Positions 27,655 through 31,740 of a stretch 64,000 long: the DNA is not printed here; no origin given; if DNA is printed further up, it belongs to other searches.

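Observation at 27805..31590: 1261-aa fusion of a DyP-type peroxidase with a P450-like domain that has an atypical cysteine loop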

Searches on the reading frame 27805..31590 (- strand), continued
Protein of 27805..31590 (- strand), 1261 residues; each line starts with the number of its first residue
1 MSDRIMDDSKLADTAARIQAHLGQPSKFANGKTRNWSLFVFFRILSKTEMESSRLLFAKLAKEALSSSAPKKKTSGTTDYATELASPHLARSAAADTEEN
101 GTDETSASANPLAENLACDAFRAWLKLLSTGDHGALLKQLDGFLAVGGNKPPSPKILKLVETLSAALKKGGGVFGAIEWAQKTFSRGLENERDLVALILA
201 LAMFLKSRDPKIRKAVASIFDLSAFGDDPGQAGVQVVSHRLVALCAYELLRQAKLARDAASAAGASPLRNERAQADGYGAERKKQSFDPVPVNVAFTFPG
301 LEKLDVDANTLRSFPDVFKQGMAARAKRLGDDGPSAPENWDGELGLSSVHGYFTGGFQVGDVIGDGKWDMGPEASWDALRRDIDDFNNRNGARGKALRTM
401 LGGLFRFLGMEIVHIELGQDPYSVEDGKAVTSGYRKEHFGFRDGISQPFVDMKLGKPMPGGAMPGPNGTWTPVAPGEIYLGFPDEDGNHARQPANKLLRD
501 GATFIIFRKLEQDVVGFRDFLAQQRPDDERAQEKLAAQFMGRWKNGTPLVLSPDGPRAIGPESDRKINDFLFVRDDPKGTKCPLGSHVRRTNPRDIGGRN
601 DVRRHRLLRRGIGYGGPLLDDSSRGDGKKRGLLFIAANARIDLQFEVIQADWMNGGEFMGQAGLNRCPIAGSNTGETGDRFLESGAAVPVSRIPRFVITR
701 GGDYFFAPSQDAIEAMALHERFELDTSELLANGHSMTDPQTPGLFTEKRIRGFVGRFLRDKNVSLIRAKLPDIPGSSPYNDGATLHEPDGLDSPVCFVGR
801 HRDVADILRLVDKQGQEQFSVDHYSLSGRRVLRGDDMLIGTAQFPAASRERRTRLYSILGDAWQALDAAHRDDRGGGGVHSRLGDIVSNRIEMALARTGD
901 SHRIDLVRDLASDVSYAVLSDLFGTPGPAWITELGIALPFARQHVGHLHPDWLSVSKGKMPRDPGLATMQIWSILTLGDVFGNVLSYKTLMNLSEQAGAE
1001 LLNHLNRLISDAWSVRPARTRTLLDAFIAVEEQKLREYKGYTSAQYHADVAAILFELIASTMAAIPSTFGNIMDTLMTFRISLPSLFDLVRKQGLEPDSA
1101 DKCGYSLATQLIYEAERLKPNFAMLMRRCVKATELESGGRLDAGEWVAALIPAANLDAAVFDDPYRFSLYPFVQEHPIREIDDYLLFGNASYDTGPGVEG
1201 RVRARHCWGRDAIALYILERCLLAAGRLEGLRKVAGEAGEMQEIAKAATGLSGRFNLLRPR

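Call 20: find_encoding_contigs(protein=P0068, flank=10000, max_places=2)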
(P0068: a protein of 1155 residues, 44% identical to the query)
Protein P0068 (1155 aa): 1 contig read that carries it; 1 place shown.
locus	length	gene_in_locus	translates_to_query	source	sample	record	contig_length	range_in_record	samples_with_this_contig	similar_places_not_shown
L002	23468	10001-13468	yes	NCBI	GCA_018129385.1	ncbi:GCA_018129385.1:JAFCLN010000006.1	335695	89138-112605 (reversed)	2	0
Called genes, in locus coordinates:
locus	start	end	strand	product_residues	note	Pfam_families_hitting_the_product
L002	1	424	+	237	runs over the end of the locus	PF01618:MotA_ExbB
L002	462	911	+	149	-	PF02472:ExbD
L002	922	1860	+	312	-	PF27683:UCP034077 (faint)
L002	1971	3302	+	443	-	PF04052:TolB_N, PF26550:Tricorn_2nd (weak), PF26549:Tricorn_N (weak), PF07676:PD40, PF26549:Tricorn_N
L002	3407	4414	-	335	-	PF01380:SIS, PF13580:SIS_2 (faint), PF01380:SIS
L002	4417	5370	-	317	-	PF13580:SIS_2 (weak), PF22645:GKRP_SIS_N, PF01380:SIS (weak)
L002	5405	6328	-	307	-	PF01869:BcrAD_BadFG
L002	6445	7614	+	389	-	PF01979:Amidohydro_1, PF07969:Amidohydro_3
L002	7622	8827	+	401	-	PF00696:AA_kinase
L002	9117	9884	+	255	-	-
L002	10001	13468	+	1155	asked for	PF21105:DyP_N (weak)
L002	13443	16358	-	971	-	PF00211:Guanylate_cyc, PF13428:TPR_14 (faint), PF13191:AAA_16, PF07719:TPR_2 (faint), PF07721:TPR_4 (faint), PF13424:TPR_12 (faint), PF00515:TPR_1 (faint), PF13181:TPR_8 (faint)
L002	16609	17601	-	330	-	PF00487:FA_desaturase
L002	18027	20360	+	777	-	PF12860:PAS_7, PF00990:GGDEF, PF00563:EAL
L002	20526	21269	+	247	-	PF21926:FeeM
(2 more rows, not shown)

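Call 21: find_encoding_contigs(protein=P0045, flank=10000, max_places=2)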
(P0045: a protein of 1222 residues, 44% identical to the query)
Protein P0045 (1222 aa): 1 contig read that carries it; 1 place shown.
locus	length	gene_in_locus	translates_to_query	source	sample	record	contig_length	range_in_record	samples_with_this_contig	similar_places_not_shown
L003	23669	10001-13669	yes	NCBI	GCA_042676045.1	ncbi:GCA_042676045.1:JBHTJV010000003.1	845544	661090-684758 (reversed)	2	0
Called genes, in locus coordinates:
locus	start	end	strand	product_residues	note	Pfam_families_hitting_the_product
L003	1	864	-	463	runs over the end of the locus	PF12501:DUF3708, PF00528:BPD_transp_1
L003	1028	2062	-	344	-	PF12849:PBP_like_2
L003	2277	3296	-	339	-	PF00044:Gp_dh_N, PF02800:Gp_dh_C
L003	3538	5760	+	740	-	PF00483:NTP_transferase, PF12804:NTP_transf_3 (weak), PF07221:GlcNAc_2-epim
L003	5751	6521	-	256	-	PF23023:Anti-Pycsar_Apyc1 (faint), PF00753:Lactamase_B, PF16123:HAGH_C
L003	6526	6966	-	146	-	PF00903:Glyoxalase, PF13669:Glyoxalase_4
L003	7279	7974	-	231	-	PF00027:cNMP_binding, PF13545:HTH_Crp_2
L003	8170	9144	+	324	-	-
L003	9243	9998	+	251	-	-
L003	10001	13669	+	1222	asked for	PF21105:DyP_N (weak), PF00067:p450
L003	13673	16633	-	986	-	PF00211:Guanylate_cyc, PF13191:AAA_16, PF13401:AAA_22 (faint), PF24883:NPHP3_N (weak), PF13424:TPR_12 (faint)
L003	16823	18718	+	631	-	PF00501:AMP-binding, PF13193:AMP-binding_C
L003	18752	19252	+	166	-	PF04290:DctQ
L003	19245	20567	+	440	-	PF06808:DctM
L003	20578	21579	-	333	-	PF01408:GFO_IDH_MocA, PF02894:GFO_IDH_MocA_C, PF22725:GFO_IDH_MocA_C3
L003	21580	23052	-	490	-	PF00501:AMP-binding, PF13193:AMP-binding_C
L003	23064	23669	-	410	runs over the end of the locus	PF02771:Acyl-CoA_dh_N, PF02770:Acyl-CoA_dh_M, PF00441:Acyl-CoA_dh_1, PF08028:Acyl-CoA_dh_2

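Call 26: search_protein_families(library=padloc, proteins=[window:27805-31590:-], max_evalue=0.01)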
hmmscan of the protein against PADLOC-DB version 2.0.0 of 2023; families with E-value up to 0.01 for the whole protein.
window:27805-31590:- (1261 aa): 0 families

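Call 40: find_related_loci(query=A6, collection=genome_contigs, flank=7000)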
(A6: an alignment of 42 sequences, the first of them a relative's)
Query A6 (1261 aa) in genome_contigs; peptide patterns used: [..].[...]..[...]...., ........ (x = any residue, [..] = any of these).
600 stretches matched a pattern (row limit reached: there are more); 589 encode a relative of the query (tblastn E <= 1e-3); the best 80 are kept; 79 distinct loci.
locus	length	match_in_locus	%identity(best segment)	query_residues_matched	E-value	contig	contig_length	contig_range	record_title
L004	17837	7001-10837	65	1-1260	0e+0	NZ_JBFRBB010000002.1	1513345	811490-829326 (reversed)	Hoeflea sp. TYP-13 scaffold2, whole genome shotgun sequence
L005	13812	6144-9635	44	15-1260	0e+0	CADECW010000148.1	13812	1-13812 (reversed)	MAG: uncultured Rhodospirillales bacterium isolate Rhodospirillales sp. RBC080 genome assembly, contig: MAG080_148, whol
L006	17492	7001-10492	48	15-1260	0e+0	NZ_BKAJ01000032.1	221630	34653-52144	Reyranella soli strain NBRC 108950 sequence032, whole genome shotgun sequence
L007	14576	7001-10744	48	18-1256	0e+0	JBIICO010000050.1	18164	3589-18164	MAG: Caulobacter sp. isolate ME2000-08-01pf_3300043466_group1_bin15 Rohwer_bin1848_scaffold_2119_c1, whole genome shotgu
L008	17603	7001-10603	42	1-1255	0e+0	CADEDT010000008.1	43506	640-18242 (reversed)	MAG: uncultured Caulobacteraceae bacterium isolate Caulobacteraceae sp. RBC028 genome assembly, contig: MAG028_8, whole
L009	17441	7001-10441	39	31-1260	0e+0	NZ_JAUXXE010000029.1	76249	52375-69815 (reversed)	MAG: Phenylobacterium sp. isolate C15_metabat.bin.91 C15_k141_28148, whole genome shotgun sequence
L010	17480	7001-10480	46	16-1256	0e+0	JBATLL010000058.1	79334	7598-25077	MAG: Rhizobiaceae bacterium isolate MFD10474_ilm_asm_bin6 k127_11295, whole genome shotgun sequence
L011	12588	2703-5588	36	290-1255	1e-157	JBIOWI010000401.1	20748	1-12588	MAG: Hyphomicrobiaceae bacterium isolate MAG086 k127_857547, whole genome shotgun sequence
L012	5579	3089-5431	38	293-1077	6e-137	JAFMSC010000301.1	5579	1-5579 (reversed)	MAG: Hyphomicrobiaceae bacterium isolate Bacteria.bin_48 NODE_8517_length_5579_cov_0.978014, whole genome shotgun sequen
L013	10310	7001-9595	36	289-1256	2e-129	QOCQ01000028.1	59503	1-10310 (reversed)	Rhodospirillaceae bacterium SYSU D60007 s755_Contig28, whole genome shotgun sequence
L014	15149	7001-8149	38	292-717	4e-67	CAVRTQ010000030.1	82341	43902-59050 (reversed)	MAG: uncultured Solirubrobacteraceae bacterium isolate MFD02840.bin.2.181 genome assembly, contig: contig_63392, whole g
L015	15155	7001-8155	38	292-716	8e-65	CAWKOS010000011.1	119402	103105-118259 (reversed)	MAG: uncultured Actinomycetes bacterium isolate MFD04944.bin.1.193 genome assembly, contig: contig_80545, whole genome s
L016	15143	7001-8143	37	292-719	4e-64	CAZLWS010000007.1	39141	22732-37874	MAG TPA_asm: uncultured Propionibacteriaceae bacterium isolate SRP342105_co2_8 genome assembly, contig: NODE_982_length_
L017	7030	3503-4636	37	292-717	7e-64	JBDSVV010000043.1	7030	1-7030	MAG: Ornithinibacter sp. isolate cluster1_bin.612 k127_9357977, whole genome shotgun sequence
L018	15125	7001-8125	35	292-717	5e-63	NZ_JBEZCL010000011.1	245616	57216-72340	Streptomyces sp. NPDC040750 NPDC040750_33_G4.ctg-0011, whole genome shotgun sequence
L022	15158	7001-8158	34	280-720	1e-62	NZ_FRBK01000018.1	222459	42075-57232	Streptomyces yunnanensis strain CGMCC 4.3555, whole genome shotgun sequence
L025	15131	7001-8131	36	292-717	8e-62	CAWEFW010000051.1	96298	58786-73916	MAG: uncultured Actinomycetota bacterium isolate MFD02840.bin.1.319 genome assembly, contig: contig_9903, whole genome s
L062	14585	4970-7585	28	224-1168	2e-59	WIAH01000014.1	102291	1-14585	MAG: Nitrospira sp. CR1.3 NODE_171_length_102291_cov_12.504, whole genome shotgun sequence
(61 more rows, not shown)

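Call 46: search_protein_families(library=pfam, proteins=[L022:6104-6694:+, L022:6794-8164:+, L022:8219-9343:+], max_evalue=0.1)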
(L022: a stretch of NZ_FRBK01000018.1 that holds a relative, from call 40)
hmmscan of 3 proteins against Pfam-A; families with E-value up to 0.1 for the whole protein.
L022:6104-6694:+ (196 aa): 0 families

L022:6794-8164:+ (456 aa): 2 families
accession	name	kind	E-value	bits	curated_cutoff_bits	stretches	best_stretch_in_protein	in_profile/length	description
PF21105.3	DyP_N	-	3.5e-07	30.9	27.5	1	76-157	67-144/163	DyP dimeric alpha+beta barrel domain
PF20628.3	Dyp_perox_C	-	0.002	18.4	20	1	237-388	35-137/166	Dyp-type peroxidase, C-terminal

L022:8219-9343:+ (374 aa): 0 families

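Call 48: search_solved_structures(query=L022:8219-9343:+, max_evalue=10, show_alignments=2)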
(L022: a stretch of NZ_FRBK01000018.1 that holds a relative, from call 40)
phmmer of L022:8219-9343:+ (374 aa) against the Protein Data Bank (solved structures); distinct sequences matched with E-value up to 10: 3.
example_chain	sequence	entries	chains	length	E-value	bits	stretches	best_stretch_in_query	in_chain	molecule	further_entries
9vw8_J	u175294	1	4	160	0.23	13.7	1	273-325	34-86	Late transcription activator C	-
9l0x_G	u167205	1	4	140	0.23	13.6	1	273-326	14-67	Late transcription activator C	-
8amp_A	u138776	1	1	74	0.95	11.6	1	44-77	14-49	Possible ferredoxin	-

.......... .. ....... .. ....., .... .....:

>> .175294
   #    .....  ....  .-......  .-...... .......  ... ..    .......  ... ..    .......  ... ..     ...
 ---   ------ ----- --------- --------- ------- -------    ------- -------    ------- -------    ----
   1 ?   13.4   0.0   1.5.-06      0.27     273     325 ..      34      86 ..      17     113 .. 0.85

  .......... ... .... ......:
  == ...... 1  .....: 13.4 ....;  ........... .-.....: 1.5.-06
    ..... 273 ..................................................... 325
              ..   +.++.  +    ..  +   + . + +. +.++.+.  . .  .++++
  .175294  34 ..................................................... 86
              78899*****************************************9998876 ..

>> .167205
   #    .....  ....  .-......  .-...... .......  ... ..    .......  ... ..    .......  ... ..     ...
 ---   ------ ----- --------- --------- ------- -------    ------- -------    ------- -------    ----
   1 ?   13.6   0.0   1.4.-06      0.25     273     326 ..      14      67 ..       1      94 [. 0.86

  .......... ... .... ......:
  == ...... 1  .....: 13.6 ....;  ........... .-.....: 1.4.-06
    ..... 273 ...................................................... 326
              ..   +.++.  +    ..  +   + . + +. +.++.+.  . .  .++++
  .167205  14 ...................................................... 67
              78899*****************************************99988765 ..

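Call 49: search_protein_families(library=ncbifam, proteins=[L022:8219-9343:+, L022:6104-6694:+], max_evalue=1)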
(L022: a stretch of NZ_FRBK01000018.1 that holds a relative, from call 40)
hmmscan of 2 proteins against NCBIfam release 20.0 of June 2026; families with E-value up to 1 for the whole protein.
L022:8219-9343:+ (374 aa): 0 families

L022:6104-6694:+ (196 aa): 0 families
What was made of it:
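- Pfam, NCBIfam and PDB sequence searches found nothing for that protein (calls 46, 48, 49).
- Tried and rejected: No Pfam, NCBIfam or PDB sequence hit (calls 46, 48, 49).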
